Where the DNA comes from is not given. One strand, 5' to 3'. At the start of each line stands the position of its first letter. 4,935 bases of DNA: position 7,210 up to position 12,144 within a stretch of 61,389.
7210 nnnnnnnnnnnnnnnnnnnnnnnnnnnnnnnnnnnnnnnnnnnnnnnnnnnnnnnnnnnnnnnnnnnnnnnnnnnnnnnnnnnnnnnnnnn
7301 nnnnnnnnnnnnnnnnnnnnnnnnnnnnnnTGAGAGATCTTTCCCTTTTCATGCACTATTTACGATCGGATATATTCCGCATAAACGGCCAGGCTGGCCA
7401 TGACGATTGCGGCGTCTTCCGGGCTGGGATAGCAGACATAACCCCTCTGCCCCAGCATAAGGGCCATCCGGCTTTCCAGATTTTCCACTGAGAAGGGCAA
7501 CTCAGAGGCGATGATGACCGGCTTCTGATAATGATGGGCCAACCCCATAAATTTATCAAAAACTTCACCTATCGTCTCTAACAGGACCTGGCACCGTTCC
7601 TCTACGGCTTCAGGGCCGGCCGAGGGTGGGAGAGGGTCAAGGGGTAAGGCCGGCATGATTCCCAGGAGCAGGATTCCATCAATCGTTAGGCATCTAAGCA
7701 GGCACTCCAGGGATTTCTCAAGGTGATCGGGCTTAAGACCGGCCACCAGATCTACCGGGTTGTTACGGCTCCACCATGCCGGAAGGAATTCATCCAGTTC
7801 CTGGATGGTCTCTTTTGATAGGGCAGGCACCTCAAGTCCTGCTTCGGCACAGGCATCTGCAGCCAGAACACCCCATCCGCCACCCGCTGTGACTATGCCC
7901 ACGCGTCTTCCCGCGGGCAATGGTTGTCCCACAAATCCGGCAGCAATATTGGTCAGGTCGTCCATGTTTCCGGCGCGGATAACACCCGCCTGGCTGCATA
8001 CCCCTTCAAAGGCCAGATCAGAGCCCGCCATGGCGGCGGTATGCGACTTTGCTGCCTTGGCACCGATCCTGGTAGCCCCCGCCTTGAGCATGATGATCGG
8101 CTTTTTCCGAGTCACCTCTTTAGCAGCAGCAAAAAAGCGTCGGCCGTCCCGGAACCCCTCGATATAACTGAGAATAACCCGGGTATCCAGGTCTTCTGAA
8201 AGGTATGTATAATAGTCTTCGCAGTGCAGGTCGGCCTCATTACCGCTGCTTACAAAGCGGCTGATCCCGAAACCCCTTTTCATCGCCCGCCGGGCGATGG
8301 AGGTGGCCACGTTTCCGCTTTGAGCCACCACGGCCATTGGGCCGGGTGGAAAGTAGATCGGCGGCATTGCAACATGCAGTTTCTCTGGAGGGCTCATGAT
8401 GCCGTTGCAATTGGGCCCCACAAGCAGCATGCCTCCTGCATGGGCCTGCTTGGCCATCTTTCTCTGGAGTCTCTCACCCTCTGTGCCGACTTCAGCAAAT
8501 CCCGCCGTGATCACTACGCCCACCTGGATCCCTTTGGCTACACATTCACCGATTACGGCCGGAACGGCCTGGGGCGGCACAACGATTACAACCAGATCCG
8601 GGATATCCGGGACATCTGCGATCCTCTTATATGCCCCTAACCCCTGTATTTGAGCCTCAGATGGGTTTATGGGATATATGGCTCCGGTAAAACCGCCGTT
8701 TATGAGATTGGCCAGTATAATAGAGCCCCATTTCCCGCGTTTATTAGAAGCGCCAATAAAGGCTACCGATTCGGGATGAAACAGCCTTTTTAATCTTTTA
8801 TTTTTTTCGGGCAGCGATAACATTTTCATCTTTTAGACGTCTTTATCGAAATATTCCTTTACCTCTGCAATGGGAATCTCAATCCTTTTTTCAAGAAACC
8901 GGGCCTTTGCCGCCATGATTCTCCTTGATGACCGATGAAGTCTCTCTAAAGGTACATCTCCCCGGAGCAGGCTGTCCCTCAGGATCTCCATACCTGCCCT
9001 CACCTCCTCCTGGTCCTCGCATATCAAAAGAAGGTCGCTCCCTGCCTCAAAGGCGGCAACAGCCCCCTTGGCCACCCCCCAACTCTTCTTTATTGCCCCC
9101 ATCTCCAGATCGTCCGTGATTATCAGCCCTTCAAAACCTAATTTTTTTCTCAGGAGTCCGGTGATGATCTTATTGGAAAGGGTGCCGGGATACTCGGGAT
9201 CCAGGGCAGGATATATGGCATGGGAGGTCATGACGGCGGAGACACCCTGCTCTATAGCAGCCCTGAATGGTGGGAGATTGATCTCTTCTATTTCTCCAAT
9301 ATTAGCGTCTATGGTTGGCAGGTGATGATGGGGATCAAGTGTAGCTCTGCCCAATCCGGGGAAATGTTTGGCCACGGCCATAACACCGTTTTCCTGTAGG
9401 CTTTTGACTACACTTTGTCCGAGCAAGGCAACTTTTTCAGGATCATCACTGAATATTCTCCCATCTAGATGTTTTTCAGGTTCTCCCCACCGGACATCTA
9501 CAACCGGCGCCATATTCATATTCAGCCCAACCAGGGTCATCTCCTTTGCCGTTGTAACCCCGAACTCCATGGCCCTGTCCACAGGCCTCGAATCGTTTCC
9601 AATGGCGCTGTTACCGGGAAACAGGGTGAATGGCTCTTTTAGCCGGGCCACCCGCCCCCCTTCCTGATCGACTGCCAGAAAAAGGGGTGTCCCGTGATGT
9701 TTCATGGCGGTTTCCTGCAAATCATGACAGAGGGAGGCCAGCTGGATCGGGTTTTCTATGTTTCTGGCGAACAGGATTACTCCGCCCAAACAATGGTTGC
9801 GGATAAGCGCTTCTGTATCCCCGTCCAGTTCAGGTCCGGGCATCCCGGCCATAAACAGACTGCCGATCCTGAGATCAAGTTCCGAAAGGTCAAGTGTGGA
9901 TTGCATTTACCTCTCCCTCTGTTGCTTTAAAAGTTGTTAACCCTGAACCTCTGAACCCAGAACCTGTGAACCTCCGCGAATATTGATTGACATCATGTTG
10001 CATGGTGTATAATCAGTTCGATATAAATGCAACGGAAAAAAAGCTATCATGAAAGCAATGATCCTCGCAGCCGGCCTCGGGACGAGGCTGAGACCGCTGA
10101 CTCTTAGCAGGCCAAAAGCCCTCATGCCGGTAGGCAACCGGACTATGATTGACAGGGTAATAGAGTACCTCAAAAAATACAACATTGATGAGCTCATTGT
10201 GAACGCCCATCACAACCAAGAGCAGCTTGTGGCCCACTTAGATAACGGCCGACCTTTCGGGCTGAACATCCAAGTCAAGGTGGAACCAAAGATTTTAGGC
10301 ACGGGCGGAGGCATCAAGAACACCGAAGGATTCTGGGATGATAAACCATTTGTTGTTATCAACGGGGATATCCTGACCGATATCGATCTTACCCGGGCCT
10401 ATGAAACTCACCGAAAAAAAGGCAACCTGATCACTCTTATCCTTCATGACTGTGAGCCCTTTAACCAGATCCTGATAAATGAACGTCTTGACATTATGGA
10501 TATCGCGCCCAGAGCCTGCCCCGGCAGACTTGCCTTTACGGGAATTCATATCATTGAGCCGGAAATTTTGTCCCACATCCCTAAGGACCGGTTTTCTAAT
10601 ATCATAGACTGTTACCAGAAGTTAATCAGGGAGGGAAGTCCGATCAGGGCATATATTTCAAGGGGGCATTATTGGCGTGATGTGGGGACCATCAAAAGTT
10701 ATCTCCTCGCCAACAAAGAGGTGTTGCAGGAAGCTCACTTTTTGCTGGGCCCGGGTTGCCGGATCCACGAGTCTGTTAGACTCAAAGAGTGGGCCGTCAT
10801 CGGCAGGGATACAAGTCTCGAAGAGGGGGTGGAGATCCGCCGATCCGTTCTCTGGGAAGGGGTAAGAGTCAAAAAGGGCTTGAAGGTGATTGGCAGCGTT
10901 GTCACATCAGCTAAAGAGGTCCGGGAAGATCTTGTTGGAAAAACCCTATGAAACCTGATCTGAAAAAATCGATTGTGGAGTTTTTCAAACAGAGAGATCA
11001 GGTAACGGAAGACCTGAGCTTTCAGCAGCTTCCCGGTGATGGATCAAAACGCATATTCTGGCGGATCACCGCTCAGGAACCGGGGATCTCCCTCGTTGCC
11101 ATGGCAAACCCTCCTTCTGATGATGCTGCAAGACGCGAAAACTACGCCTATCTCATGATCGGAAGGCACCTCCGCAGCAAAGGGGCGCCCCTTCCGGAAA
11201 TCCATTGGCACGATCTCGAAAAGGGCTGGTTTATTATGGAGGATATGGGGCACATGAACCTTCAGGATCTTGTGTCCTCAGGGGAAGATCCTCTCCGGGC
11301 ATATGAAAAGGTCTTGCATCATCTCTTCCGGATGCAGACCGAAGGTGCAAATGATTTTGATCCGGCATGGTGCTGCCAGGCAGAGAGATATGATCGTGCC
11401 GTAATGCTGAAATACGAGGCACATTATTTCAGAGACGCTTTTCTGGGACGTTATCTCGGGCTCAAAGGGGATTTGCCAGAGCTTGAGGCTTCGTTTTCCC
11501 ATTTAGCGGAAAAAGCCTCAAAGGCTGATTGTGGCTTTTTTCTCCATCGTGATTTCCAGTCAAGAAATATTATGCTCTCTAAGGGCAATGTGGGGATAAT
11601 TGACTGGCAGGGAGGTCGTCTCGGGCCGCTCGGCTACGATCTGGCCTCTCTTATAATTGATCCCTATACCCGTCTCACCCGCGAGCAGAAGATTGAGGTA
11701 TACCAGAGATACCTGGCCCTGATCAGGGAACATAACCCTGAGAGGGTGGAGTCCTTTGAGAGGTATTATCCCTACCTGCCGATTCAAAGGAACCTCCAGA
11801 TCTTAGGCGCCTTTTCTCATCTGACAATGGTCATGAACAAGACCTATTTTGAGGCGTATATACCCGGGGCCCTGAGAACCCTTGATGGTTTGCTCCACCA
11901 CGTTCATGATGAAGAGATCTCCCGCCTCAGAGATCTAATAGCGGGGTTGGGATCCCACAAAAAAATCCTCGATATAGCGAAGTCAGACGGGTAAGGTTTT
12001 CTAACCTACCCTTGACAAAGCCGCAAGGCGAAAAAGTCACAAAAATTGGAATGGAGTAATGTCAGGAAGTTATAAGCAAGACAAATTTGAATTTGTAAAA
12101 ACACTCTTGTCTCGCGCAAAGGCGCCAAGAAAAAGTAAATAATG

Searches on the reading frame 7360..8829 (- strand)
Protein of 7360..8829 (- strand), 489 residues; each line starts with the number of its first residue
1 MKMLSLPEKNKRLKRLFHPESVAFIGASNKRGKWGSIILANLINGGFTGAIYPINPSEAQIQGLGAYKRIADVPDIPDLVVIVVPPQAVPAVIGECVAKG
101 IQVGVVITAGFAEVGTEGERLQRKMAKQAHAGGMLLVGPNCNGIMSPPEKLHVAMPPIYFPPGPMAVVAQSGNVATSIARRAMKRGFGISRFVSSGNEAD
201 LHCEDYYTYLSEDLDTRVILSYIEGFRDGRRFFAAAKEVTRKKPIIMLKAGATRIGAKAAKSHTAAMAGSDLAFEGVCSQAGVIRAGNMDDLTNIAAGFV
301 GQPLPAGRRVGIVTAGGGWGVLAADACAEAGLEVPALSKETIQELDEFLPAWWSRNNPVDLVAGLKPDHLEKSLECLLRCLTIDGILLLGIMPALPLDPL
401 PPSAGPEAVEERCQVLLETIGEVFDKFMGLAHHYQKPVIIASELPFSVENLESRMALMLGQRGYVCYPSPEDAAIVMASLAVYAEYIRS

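Call 65: search_protein_families(library=pfam, proteins=[window:7360-8829:-], max_evalue=0.001)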
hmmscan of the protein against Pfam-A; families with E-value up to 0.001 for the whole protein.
window:7360-8829:- (489 aa): 4 families
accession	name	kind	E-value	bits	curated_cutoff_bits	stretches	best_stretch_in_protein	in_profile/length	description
PF13607.11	Succ_CoA_lig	-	4.5e-49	166.2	27.4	1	162-297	1-136/138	Succinyl-CoA ligase like flavodoxin domain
PF13380.12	CoA_binding_2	-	1.3e-22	80.9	22.8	1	21-146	2-115/116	CoA binding domain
PF02629.25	CoA_binding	-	9.6e-12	45.9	22.3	1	19-110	3-97/97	CoA binding domain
PF19045.5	Ligase_CoA_2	-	6.1e-08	33.3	23.7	1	311-386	2-77/162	Ligase-CoA domain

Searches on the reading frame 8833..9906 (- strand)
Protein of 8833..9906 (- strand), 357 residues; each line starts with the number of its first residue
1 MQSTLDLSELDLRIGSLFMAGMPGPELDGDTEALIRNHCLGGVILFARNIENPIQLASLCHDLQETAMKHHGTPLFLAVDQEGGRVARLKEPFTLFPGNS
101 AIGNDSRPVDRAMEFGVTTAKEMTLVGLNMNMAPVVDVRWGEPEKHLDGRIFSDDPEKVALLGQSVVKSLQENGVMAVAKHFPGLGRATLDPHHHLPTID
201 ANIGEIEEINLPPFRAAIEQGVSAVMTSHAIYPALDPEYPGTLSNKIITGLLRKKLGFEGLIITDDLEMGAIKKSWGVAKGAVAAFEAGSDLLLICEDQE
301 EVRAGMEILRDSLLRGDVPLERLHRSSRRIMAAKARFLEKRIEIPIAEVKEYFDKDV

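Call 65: search_protein_families(library=pfam, proteins=[window:8833-9906:-], max_evalue=0.001)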
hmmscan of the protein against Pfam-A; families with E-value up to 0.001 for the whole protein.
window:8833-9906:- (357 aa): 1 family
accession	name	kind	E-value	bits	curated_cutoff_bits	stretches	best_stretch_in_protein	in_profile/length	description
PF00933.27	Glyco_hydro_3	-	6.9e-79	266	27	1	10-331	2-314/316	Glycosyl hydrolase family 3 N terminal domain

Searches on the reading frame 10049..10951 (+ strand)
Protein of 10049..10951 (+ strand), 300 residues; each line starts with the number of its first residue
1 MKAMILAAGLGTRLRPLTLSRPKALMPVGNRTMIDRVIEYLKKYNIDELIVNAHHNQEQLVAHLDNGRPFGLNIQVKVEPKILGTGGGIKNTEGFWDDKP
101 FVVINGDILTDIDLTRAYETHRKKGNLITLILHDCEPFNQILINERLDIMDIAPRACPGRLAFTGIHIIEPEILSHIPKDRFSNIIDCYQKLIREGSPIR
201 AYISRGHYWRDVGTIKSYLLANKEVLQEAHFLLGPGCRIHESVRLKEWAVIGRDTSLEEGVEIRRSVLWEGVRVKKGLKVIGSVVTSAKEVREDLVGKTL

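Call 65: search_protein_families(library=pfam, proteins=[window:10049-10951:+], max_evalue=0.001)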
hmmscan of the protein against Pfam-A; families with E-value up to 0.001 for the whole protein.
window:10049-10951:+ (300 aa): 3 families
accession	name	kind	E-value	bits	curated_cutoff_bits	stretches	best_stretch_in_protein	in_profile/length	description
PF00483.29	NTP_transferase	-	1.1e-34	120.6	21.2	1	2-227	1-244/245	Nucleotidyl transferase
PF12804.13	NTP_transf_3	-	1.8e-11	44.9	27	1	3-108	1-96/160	MobA-like NTP transferase domain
PF25084.1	LbH_EIF2B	-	3.6e-08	33.8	54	1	228-294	19-84/105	EIF2B subunit epsilon LbH domain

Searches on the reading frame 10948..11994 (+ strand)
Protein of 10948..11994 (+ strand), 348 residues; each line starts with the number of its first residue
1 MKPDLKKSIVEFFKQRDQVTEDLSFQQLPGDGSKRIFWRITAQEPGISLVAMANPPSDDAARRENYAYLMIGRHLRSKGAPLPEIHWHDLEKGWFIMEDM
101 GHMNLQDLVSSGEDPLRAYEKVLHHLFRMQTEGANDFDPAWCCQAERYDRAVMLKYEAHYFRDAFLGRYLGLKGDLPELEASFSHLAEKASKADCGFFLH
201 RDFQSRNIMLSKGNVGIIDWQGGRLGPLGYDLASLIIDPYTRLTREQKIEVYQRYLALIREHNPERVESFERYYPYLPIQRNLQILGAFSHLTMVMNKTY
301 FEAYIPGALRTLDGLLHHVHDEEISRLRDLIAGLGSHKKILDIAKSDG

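Call 65: search_protein_families(library=pfam, proteins=[window:10948-11994:+], max_evalue=0.001)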
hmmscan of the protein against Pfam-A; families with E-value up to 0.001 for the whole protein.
window:10948-11994:+ (348 aa): 2 families
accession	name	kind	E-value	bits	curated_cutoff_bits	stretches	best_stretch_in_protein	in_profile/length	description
PF01636.29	APH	-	7e-21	75.5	23.2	1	25-257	2-227/239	Phosphotransferase enzyme family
PF02958.26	EcKL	-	0.00019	21.3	22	0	192-250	211-275/294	Ecdysteroid kinase-like family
